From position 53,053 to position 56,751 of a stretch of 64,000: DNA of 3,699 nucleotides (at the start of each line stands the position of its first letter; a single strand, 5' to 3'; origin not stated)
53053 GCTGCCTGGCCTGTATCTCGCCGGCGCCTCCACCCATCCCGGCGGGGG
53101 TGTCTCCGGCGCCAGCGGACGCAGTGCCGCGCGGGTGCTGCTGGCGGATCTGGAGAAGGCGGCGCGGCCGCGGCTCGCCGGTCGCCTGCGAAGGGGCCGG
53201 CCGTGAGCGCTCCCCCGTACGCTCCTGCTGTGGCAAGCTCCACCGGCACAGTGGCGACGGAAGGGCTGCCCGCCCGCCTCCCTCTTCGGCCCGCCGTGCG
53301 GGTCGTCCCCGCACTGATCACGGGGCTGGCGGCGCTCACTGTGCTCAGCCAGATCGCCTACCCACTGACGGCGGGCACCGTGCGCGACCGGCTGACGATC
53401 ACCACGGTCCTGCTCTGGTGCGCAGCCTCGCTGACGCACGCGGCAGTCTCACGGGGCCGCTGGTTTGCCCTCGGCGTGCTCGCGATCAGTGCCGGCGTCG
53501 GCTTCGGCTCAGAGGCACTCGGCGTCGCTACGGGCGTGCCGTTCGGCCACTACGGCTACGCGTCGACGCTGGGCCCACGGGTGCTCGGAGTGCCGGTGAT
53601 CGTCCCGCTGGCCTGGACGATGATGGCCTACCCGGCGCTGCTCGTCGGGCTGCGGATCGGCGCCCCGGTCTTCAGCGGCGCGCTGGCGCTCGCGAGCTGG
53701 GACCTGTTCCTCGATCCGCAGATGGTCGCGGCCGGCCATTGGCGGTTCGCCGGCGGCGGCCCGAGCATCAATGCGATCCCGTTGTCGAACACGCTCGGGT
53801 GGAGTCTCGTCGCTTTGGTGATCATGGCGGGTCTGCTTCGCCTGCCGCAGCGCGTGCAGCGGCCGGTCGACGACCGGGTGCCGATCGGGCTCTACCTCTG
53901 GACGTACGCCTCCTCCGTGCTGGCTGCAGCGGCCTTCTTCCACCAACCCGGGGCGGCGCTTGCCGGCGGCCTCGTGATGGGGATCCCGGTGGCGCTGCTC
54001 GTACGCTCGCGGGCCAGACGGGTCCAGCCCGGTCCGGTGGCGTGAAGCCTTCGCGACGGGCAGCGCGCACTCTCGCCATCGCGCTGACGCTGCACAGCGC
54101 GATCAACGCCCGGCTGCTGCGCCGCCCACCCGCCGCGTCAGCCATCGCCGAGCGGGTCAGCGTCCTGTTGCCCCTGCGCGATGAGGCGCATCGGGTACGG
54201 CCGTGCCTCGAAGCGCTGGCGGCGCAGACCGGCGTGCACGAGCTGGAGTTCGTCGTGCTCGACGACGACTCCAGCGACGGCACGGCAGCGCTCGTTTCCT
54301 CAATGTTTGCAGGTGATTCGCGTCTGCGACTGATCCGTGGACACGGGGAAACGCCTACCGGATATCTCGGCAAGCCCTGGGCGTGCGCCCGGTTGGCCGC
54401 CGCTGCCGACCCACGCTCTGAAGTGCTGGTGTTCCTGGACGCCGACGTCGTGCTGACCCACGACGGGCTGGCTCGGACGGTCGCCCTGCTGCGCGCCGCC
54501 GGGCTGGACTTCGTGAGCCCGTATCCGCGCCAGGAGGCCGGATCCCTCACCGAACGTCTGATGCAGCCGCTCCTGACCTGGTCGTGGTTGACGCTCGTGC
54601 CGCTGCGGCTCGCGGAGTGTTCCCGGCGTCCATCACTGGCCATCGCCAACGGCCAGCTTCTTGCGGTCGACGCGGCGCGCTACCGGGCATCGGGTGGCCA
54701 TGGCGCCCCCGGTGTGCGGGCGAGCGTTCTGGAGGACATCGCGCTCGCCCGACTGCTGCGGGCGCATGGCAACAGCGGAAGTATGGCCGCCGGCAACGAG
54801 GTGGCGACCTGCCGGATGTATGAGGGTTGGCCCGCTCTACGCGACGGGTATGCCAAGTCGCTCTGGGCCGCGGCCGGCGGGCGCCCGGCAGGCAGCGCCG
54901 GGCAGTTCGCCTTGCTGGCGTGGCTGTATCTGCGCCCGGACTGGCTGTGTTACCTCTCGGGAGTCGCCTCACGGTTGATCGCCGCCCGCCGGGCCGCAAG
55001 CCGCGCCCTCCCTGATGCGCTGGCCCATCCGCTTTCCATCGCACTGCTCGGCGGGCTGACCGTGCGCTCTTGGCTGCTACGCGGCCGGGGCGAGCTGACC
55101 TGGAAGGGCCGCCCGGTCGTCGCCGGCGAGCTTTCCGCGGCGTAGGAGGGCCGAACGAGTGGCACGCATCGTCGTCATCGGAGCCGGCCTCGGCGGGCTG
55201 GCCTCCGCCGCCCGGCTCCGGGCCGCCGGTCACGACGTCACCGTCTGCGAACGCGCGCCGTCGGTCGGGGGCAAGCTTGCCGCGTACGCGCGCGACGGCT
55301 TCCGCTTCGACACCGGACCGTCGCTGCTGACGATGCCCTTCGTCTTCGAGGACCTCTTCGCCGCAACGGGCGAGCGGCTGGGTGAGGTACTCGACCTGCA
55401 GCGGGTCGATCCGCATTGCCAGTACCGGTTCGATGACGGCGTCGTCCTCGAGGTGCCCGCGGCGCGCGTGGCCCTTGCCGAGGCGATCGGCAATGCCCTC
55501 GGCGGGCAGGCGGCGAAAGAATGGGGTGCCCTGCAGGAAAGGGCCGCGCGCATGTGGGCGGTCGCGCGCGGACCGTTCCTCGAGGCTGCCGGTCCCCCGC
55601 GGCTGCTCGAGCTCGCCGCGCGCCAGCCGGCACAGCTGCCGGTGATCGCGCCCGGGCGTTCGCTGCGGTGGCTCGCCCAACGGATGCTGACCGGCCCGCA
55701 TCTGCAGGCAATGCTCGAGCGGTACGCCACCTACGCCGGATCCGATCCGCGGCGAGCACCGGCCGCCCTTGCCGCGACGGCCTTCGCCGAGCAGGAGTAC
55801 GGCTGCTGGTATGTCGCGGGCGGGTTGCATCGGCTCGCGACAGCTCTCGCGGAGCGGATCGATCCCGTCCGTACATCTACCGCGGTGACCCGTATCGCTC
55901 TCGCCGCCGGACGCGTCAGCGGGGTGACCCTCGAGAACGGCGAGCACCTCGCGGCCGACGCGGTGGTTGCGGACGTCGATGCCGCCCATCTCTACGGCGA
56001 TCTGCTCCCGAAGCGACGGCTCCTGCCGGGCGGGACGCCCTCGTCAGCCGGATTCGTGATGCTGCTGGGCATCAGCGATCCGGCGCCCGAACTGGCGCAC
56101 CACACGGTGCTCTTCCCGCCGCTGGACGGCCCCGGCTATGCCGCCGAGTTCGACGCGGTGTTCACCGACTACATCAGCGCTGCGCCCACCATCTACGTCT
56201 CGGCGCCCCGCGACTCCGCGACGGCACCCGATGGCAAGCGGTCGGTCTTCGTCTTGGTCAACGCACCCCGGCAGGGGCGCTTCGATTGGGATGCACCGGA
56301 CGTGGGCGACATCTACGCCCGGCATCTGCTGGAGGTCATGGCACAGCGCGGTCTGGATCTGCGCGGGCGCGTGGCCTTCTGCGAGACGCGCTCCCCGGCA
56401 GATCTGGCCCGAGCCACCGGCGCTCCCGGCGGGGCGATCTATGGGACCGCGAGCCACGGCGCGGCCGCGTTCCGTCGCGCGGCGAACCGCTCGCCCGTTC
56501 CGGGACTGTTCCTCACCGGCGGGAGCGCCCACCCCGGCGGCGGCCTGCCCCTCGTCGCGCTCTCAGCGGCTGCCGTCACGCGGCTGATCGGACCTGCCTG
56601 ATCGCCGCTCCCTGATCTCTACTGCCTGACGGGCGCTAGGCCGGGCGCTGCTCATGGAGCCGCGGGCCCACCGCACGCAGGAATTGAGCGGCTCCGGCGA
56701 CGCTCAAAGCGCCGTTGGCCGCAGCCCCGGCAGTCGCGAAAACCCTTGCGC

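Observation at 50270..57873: Translationally coupled carotenoid end-group tailoring operon converging on an SRPBCC-like / variant CDP-alcohol phosphatidyltransferase pair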

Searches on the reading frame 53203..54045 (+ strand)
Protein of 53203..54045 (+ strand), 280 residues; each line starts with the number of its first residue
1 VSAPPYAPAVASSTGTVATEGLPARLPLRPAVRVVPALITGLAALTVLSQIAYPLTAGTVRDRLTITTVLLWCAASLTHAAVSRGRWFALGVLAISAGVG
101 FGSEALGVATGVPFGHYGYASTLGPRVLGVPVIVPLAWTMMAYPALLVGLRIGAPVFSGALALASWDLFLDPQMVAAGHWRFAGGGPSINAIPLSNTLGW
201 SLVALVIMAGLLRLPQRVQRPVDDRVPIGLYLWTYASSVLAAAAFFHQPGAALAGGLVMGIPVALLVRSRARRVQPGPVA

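Call 6: search_protein_families(library=pfam, proteins=[window:53203-54045:+], max_evalue=0.01)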
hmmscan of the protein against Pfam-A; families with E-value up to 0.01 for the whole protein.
window:53203-54045:+ (280 aa): 1 family
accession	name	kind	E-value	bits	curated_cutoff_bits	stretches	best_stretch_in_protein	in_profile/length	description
PF04240.17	Caroten_synth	-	3e-33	115.9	25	1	69-260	6-207/209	Carotenoid biosynthesis protein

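Call 7: search_protein_families(library=ncbifam, proteins=[window:53203-54045:+], max_evalue=0.01)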
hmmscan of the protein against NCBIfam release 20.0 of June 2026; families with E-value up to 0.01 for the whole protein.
window:53203-54045:+ (280 aa): 3 families
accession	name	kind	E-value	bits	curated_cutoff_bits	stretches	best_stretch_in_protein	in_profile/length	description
TIGR03460.1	crt_membr_arch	equivalog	5.4e-34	118.2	154.7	1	55-269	24-246/248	bisanhydrobacterioruberin hydratase CruF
NF045693.1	GCarotHydoxCruF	equivalog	1e-15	57.8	400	1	66-266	56-275/310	gamma-carotene 1'-hydroxylase CruF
NF041333.1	CruF_Halo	equivalog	1.6e-12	47.5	300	1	86-208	71-201/268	bisanhydrobacterioruberin hydratase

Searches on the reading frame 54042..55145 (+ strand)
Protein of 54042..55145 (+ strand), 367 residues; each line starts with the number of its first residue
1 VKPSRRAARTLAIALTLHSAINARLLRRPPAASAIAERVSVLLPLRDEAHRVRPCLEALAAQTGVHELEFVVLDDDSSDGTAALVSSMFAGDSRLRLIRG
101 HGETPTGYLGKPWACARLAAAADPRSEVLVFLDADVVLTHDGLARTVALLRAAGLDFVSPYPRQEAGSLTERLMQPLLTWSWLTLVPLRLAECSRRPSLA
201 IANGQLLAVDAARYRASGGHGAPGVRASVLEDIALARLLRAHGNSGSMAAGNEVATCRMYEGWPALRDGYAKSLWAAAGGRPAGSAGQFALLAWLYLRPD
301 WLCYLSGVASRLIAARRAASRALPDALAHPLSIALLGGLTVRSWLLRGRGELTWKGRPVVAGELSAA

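Call 6: search_protein_families(library=pfam, proteins=[window:54042-55145:+], max_evalue=0.01)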
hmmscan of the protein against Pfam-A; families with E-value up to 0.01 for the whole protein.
window:54042-55145:+ (367 aa): 5 families
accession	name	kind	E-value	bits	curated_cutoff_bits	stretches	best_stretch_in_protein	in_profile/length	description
PF00535.33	Glycos_transf_2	-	3.1e-14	53.7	23.3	1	40-164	1-117/168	Glycosyl transferase family 2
PF13641.12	Glyco_tranf_2_3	-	5.6e-09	36.8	27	1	38-256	2-211/230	Glycosyltransferase like family 2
PF13506.12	Glyco_transf_21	-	0.00017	21.6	21.7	1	111-244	18-142/174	Glycosyl transferase family 21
PF10111.15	Glyco_tranf_2_2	-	0.00038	20.5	27.3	1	41-151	2-107/276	Glycosyltransferase like family 2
PF13704.12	Glyco_tranf_2_4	-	0.0019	19.1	27.5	1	46-141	1-87/98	Glycosyl transferase family 2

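Call 7: search_protein_families(library=ncbifam, proteins=[window:54042-55145:+], max_evalue=0.01)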
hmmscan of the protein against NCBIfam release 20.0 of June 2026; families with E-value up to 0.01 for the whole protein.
window:54042-55145:+ (367 aa): 13 families
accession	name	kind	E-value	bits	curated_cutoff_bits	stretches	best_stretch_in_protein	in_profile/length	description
NF045692.1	OglycostaseCruG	equivalog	3.4e-29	101.9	600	1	20-295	24-294/386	2'-O-glycosyltransferase CruG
TIGR03469.1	HpnB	hypoth_equivalog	4.3e-28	98.4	379.25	1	32-319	39-326/386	hopene-associated glycosyltransferase HpnB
TIGR03965.1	mycofact_glyco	equivalog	6.1e-12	45.1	280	1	20-160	57-189/467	mycofactocin biosynthesis glycosyltransferase MftF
NF041875.1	EPS_EpsD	equivalog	3.9e-09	36.3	370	1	39-151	1-105/325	exopolysaccharide biosynthesis glycosyltransferase EpsD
TIGR04283.1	glyco_like_mftF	equivalog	2.2e-08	34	182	1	39-246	1-176/221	TIGR04283 family arsenosugar biosynthesis glycosyltransferase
TIGR03937.1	PgaC_IcaA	equivalog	1.9e-07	30.4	422.3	1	31-147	39-147/407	poly-beta-1,6-N-acetyl-D-glucosamine synthase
NF010496.0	PRK13915.1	equivalog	1.7e-06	27.4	262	1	36-158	30-151/307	glucosyl-3-phosphoglycerate synthase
NF053846.1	glyco_with_XrtP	equivalog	2.3e-06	26.5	520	1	39-145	43-153/440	XrtP-associated glycosyltransferase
TIGR04242.1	nodulat_NodC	equivalog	1.7e-05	24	550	1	31-152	42-158/395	chitooligosaccharide synthase NodC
NF047683.1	TeichurnBiosyTuaG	equivalog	2.1e-05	24.3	400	1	37-155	6-116/252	teichuronic acid biosynthesis protein TuaG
NF038302.1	EPS_HpsE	equivalog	2.8e-05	23.2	300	1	40-146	4-107/307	hormogonium polysaccharide biosynthesis glycosyltransferase HpsE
NF007482.0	PRK10073.1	equivalog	0.0015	17.6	423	1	36-99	5-67/334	glycosyltransferase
NF050050.1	ProtGlycPglI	equivalog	0.0028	17.1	500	1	39-144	4-102/306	GalNAc(5)-diNAcBac-PP-undecaprenol beta-1,3-glucosyltransferase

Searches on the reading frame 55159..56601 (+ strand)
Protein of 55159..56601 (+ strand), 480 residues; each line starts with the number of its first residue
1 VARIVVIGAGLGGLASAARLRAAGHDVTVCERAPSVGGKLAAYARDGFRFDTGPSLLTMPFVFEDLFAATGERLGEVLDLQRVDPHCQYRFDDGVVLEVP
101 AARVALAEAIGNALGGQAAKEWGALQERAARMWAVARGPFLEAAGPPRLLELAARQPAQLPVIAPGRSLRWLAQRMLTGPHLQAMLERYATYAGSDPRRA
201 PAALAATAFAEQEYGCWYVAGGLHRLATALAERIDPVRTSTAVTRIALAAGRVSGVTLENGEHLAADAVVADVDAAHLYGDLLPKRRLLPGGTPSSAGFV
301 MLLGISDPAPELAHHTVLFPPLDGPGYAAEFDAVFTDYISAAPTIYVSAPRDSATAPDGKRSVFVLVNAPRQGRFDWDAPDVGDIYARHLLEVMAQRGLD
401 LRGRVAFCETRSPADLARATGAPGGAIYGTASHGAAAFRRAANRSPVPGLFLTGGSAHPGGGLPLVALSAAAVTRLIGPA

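Call 6: search_protein_families(library=pfam, proteins=[window:55159-56601:+], max_evalue=0.01)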
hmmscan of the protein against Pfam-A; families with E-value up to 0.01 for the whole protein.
window:55159-56601:+ (480 aa): 10 families
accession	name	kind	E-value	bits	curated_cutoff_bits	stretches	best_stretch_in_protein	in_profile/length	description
PF01593.30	Amino_oxidase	-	5.4e-19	69.2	19.8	1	11-372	1-342/443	Flavin containing amine oxidoreductase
PF13450.12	NAD_binding_8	-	3.7e-14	53.2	21.9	1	6-60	1-55/68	NAD(P)-binding Rossmann-like domain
PF00890.30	FAD_binding_2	-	2.9e-08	33.8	20.4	1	4-41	2-39/414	FAD binding domain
PF01266.30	DAO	-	1.6e-06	28.3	27.9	1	3-283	1-209/353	FAD dependent oxidoreductase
PF00070.33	Pyr_redox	-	1.7e-05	25.7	22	1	3-37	1-35/82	Pyridine nucleotide-disulphide oxidoreductase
PF07992.20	Pyr_redox_2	-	2.9e-05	24.1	26.1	1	3-33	2-32/291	Pyridine nucleotide-disulphide oxidoreductase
PF13454.12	NAD_binding_9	-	8.4e-05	23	21.8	0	185-270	67-149/155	FAD-NAD(P)-binding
PF12831.13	FAD_oxidored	-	0.00019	21.3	27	1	4-43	2-41/416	FAD dependent oxidoreductase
PF03486.20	HI0933_like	-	0.00027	20.9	50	1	3-41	2-40/244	HI0933-like protein Rossmann domain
PF02558.23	ApbA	-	0.0069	16.5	22.2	0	4-50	1-43/150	Ketopantoate reductase PanE/ApbA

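Call 7: search_protein_families(library=ncbifam, proteins=[window:55159-56601:+], max_evalue=0.01)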
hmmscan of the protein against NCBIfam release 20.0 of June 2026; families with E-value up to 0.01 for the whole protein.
window:55159-56601:+ (480 aa): 60 families (the best 25 are shown)
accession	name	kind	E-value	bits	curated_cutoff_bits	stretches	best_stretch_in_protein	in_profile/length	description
NF045637.1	carotdesatCrtDProt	equivalog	6.5e-97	325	580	1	4-472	1-477/485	1-hydroxycarotenoid 3,4-desaturase CrtD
TIGR02734.1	crtI_fam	subfamily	4.8e-83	279.6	238.1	1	4-477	1-488/504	phytoene desaturase family protein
NF042421.1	hydcarot_desat_CrtD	equivalog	1e-61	208.9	500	1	1-477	1-483/487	1-hydroxycarotenoid 3,4-desaturase CrtD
NF058655.1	CrtID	equivalog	4.5e-55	187.4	640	1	4-473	1-477/478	bifunctional phytoene desaturase/3,4-desaturase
TIGR02733.1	desat_CrtD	equivalog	5.2e-19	68.3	549.7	2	3-54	3-54/492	C-3',4' desaturase CrtD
TIGR02730.1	carot_isom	equivalog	4.6e-16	58.7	586.9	2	4-57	3-56/493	carotenoid isomerase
NF005560.0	PRK07233.1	equivalog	1.4e-14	53.8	252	2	3-51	2-50/435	hypothetical protein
NF045689.1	BCarotKetCrtO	equivalog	2.4e-11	42.9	1000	1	341-463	385-523/563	beta-carotene ketolase CrtO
TIGR03467.1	HpnE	equivalog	3.6e-11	43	283.05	1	4-56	1-55/430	hydroxysqualene dehydroxylase HpnE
NF008845.0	PRK11883.1-5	equivalog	1.3e-08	33.6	560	1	3-55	6-64/468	protoporphyrinogen oxidase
NF005548.0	PRK07208.1-4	equivalog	2.6e-08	32.9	389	1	2-54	4-56/488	hypothetical protein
TIGR00562.1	proto_IX_ox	equivalog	6.2e-08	31.6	97.85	1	2-59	3-62/470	protoporphyrinogen oxidase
NF005547.0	PRK07208.1-3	equivalog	7.6e-08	31.5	380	1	3-53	6-56/465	hypothetical protein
NF009410.0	PRK12771.1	subfamily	8.5e-08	31.2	516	1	3-51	140-187/566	NAD(P)-binding protein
NF001933.0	PRK00711.1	subfamily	3.8e-07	29.5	383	1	3-37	2-36/429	D-amino acid dehydrogenase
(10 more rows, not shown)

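Call 73: find_related_loci(query=A3, collection=metagenome_contigs, flank=8000)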
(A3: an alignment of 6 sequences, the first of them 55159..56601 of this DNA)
Query A3 (480 aa) in metagenome_contigs; peptide patterns used: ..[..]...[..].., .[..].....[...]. (x = any residue, [..] = any of these).
600 stretches matched a pattern (row limit reached: there are more); 593 encode a relative of the query (tblastn E <= 1e-3); the best 80 are kept; 80 distinct loci.
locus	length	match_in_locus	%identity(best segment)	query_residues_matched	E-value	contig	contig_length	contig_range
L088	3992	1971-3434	55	1-480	2e-150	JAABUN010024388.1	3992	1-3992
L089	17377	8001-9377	59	25-480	4e-142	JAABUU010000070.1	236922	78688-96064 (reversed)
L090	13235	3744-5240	49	1-480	1e-138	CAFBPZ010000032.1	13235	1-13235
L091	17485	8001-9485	50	1-480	5e-138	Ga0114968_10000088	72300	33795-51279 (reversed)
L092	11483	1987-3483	49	1-480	1e-138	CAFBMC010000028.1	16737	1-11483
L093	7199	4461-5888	55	25-480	5e-137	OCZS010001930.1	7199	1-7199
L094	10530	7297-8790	52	1-480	1e-136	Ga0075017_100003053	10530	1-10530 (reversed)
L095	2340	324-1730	53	25-478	3e-145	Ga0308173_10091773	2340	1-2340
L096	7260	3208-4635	54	25-478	4e-136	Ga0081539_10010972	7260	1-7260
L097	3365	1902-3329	54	25-480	3e-141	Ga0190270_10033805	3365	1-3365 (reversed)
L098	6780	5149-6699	50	1-480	7e-136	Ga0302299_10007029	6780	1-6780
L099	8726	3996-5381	56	25-480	6e-135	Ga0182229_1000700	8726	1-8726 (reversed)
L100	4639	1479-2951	52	1-480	2e-136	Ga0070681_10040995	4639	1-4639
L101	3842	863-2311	53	14-480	4e-138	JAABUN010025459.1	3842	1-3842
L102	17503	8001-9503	54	1-478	4e-134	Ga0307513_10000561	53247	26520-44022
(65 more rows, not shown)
